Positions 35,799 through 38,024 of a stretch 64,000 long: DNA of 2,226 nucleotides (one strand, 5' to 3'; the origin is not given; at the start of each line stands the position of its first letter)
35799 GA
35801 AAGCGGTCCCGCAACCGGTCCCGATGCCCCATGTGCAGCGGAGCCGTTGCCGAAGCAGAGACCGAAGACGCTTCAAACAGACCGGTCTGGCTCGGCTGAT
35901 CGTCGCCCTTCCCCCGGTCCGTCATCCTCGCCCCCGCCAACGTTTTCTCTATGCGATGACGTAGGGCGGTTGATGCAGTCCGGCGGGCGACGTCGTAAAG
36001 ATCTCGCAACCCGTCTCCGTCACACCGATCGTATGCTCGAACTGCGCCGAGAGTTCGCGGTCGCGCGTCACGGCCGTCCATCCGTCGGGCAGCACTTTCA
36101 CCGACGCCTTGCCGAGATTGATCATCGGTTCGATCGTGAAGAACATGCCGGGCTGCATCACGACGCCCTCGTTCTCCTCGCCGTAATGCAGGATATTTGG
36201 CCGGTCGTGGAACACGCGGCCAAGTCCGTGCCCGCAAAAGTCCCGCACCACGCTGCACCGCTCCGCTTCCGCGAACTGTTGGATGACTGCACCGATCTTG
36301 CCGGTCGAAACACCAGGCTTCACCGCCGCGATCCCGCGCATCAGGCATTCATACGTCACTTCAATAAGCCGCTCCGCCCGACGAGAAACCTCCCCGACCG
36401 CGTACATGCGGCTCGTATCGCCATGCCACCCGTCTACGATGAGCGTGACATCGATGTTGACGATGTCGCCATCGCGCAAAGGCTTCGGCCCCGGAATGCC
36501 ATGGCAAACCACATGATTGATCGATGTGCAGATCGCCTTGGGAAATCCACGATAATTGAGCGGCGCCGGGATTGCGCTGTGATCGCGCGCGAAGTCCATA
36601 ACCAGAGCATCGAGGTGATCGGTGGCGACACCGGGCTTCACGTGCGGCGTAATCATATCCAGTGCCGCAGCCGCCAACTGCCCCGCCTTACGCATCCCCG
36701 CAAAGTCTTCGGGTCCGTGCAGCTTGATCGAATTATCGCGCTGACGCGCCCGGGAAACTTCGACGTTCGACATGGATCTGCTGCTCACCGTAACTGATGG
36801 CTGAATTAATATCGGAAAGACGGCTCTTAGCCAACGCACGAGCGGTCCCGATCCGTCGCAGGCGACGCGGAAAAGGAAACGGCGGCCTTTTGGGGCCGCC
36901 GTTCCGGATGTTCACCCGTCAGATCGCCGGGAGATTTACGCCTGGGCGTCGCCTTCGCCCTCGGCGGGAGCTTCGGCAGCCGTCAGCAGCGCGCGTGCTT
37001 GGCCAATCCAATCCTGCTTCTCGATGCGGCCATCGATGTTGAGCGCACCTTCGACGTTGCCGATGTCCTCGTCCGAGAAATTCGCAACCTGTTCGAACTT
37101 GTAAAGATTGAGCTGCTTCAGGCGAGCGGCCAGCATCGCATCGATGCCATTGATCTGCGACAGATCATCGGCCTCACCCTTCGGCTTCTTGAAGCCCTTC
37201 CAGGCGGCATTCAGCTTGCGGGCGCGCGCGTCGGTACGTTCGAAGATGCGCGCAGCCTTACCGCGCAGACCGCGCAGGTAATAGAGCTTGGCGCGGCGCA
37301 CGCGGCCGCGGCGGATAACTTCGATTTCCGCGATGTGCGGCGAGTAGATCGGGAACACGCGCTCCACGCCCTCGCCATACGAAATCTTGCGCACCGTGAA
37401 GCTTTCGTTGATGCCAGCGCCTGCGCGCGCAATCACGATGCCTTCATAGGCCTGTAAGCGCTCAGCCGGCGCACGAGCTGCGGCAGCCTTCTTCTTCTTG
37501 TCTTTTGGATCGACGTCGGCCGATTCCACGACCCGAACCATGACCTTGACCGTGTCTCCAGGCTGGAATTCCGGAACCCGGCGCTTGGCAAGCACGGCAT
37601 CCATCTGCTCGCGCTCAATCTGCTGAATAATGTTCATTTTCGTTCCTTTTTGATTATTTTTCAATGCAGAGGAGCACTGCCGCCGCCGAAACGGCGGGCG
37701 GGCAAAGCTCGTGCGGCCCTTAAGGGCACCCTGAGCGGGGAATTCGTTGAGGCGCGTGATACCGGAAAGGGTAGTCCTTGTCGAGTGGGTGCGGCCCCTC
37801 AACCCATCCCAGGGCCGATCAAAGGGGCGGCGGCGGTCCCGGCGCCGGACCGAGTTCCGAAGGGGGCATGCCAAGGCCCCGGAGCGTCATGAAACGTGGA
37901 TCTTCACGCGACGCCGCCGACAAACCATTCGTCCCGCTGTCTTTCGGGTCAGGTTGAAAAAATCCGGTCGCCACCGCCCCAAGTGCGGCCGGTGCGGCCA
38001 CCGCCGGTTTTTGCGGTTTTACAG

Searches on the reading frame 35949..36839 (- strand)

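Call 40: search_protein_families(library=pfam, proteins=[window:35949-36839:-], max_evalue=0.001)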
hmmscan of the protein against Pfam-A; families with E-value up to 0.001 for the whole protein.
window:35949-36839:- (296 aa): 1 family
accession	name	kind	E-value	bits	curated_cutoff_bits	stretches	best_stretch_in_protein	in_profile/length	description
PF00557.29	Peptidase_M24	-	8.2e-53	179.7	23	1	48-275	2-208/208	Metallopeptidase family M24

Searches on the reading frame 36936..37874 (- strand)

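Call 40: search_protein_families(library=pfam, proteins=[window:36936-37874:-], max_evalue=0.001)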
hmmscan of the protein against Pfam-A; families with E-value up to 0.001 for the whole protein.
window:36936-37874:- (312 aa): 1 family
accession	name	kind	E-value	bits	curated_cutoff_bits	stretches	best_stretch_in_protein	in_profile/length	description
PF01245.26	Ribosomal_L19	-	1.1e-40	138.5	22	2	137-212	35-110/111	Ribosomal protein L19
